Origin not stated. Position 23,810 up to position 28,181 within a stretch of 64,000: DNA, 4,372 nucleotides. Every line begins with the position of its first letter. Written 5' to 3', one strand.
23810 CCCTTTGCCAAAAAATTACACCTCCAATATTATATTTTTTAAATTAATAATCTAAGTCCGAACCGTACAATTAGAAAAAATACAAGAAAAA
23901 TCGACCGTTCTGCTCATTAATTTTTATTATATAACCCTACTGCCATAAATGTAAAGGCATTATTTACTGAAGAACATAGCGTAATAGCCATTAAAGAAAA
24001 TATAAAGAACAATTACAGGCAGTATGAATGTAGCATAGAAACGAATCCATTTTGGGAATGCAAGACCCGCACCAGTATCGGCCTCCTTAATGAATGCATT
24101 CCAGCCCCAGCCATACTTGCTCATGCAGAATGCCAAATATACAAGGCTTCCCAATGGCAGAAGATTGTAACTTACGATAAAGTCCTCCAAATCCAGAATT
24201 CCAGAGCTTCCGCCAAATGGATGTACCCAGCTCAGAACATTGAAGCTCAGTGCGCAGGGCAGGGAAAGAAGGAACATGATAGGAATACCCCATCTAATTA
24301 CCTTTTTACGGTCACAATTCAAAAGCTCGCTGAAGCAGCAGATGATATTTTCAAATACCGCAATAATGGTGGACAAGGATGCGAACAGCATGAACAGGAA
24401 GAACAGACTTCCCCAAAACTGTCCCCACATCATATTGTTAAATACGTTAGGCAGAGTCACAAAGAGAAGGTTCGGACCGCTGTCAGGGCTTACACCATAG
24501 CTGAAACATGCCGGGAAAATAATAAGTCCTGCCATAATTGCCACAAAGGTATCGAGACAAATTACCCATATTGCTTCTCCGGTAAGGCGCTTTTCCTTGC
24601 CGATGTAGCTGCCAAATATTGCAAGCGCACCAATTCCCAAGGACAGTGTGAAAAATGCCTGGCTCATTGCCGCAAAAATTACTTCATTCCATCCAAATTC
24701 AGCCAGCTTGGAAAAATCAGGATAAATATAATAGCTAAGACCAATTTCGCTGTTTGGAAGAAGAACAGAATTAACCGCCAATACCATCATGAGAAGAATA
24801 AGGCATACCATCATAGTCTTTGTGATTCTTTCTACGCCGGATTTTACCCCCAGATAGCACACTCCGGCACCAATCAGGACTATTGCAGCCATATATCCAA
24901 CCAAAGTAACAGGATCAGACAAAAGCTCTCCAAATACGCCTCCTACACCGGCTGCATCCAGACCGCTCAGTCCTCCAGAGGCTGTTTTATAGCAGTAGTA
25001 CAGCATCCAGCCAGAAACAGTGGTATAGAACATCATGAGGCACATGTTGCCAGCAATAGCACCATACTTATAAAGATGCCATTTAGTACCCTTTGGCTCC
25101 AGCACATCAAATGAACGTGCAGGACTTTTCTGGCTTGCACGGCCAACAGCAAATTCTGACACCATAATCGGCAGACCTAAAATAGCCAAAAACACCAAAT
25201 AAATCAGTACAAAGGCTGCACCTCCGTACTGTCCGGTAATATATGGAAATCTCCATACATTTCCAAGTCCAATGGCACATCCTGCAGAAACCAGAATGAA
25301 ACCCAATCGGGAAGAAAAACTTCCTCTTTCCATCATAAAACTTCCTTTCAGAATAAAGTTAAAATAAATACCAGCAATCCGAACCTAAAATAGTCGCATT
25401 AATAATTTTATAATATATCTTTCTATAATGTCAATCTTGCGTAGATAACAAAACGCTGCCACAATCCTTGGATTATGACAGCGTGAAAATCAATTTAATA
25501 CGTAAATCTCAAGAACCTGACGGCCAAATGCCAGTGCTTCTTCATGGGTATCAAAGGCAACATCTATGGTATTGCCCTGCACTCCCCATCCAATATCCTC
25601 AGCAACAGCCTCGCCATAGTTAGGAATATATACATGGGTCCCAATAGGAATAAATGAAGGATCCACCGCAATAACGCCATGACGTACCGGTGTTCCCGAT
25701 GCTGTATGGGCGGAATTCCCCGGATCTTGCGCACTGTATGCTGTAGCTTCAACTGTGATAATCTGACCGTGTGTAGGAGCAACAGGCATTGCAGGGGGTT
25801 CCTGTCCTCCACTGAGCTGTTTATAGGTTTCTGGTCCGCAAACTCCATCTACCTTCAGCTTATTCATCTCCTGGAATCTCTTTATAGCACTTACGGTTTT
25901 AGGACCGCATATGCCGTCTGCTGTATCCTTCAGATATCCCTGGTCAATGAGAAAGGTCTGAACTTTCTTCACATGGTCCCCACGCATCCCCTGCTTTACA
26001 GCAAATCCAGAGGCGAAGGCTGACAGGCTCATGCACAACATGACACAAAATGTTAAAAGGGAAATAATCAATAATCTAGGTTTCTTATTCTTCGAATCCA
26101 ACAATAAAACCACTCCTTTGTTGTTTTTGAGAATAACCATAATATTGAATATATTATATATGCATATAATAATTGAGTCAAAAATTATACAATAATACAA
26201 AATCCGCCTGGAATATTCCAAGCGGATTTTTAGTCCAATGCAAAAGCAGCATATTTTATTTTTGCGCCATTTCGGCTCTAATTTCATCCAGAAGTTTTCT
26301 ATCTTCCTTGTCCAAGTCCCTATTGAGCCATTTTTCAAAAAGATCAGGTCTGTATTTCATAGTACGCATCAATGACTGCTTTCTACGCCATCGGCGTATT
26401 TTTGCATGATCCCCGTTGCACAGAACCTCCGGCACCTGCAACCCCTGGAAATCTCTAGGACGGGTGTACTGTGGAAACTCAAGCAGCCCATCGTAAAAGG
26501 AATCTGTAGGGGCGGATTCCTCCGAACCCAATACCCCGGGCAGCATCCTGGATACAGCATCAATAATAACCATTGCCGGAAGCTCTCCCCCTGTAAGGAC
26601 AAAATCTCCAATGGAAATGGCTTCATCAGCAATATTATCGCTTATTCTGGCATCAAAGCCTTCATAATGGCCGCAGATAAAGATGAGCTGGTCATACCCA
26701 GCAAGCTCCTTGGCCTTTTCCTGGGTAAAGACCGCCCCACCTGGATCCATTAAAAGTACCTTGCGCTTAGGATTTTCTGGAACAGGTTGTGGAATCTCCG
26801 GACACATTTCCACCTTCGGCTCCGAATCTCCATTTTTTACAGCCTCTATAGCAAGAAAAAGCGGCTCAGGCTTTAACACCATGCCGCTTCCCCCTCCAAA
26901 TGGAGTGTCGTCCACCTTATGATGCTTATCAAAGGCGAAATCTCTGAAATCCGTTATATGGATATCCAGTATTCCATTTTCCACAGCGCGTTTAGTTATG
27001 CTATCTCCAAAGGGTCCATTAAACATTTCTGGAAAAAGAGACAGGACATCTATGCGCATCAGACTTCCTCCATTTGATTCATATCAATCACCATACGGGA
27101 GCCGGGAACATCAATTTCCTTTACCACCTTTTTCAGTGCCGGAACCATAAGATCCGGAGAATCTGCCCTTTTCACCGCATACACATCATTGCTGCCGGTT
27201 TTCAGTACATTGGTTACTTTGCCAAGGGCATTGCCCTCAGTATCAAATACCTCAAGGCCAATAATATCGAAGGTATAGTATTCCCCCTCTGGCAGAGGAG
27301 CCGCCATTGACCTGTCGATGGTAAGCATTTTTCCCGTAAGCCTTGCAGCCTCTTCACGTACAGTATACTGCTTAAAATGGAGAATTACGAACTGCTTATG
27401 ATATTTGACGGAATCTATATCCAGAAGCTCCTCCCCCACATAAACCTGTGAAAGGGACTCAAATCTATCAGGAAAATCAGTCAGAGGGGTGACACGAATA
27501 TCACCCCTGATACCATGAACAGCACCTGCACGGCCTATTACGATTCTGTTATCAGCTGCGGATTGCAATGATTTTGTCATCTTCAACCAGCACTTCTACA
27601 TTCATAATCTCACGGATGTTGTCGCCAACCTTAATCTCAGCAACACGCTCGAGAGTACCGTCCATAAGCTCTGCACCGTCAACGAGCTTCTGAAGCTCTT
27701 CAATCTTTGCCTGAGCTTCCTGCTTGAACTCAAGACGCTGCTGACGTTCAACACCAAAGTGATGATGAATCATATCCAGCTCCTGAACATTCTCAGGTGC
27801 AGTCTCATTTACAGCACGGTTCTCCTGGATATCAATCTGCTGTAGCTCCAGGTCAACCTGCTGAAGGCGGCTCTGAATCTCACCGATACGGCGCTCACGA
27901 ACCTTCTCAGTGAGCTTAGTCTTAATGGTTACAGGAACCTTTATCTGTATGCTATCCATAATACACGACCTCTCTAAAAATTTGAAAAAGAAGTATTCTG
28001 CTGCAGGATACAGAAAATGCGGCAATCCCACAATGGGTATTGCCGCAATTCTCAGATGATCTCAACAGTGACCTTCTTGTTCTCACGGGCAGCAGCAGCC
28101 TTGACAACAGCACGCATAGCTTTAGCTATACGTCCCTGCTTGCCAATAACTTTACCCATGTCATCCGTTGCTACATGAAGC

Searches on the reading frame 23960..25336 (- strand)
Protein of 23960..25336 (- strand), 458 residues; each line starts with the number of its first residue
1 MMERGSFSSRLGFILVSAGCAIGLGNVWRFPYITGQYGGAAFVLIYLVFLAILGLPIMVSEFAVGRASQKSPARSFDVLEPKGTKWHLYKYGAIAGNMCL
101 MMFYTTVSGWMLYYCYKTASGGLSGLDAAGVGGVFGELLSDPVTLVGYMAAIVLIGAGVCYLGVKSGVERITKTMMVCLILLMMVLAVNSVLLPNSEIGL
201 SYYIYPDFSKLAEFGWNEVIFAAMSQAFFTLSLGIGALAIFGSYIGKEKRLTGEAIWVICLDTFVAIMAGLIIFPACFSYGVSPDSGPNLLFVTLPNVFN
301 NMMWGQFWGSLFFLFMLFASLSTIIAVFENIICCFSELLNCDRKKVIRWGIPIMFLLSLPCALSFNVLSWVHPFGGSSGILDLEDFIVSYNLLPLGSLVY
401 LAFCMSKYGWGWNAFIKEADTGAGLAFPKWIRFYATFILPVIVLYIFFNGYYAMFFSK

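Call 14: search_protein_families(library=pfam, proteins=[window:23960-25336:-], max_evalue=0.00001)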
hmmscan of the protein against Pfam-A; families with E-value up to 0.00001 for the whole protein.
window:23960-25336:- (458 aa): 1 family
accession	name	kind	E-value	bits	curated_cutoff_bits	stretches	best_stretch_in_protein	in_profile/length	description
PF00209.24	SNF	-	1.4e-48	166.3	27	2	149-449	180-479/524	Sodium:neurotransmitter symporter family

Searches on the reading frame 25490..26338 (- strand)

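Call 14: search_protein_families(library=pfam, proteins=[window:25490-26338:-], max_evalue=0.00001)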
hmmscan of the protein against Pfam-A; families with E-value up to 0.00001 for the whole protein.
window:25490-26338:- (282 aa): 2 families
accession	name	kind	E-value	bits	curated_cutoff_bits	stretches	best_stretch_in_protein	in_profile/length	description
PF01471.23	PG_binding_1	-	4.9e-17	62.3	23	1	119-175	1-57/57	Putative peptidoglycan binding domain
PF06725.17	3D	-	7.9e-13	48.9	23.8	1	222-282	2-72/72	3D domain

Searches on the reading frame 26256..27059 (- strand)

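Call 14: search_protein_families(library=pfam, proteins=[window:26256-27059:-], max_evalue=0.00001)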
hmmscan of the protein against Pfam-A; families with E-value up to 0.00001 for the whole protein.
window:26256-27059:- (267 aa): 1 family
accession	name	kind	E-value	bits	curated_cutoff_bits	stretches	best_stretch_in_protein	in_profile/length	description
PF01746.26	tRNA_m1G_MT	-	1.4e-61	208.1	27.3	1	23-238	2-195/195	tRNA (Guanine-1)-methyltransferase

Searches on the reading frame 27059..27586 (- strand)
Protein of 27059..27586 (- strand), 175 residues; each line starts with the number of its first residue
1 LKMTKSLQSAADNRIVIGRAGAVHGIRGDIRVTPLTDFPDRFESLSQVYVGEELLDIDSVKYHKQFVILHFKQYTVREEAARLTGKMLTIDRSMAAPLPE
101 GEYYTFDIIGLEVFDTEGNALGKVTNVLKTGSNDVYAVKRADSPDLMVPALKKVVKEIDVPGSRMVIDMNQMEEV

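Call 14: search_protein_families(library=pfam, proteins=[window:27059-27586:-], max_evalue=0.00001)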
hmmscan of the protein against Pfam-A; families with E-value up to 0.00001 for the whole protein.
window:27059-27586:- (175 aa): 3 families
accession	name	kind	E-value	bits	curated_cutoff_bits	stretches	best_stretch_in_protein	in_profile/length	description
PF01782.24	RimM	-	3.8e-19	69.2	23.5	1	16-93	1-83/84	RimM N-terminal domain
PF24986.1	PRC_RimM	-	4.8e-12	45.8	27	1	106-168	2-64/69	RimM PRC barrel domain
PF05239.21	PRC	-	6.4e-10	39.3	21.2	1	100-168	1-72/78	PRC-barrel domain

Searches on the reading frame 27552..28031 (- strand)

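Call 14: search_protein_families(library=pfam, proteins=[window:27552-28031:-], max_evalue=0.00001)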
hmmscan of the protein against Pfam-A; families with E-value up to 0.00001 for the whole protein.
window:27552-28031:- (159 aa): 1 family
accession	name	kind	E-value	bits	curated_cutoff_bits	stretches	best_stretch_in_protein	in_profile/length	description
PF11068.13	YlqD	-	7.3e-31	107.7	27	1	29-158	2-131/131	YlqD protein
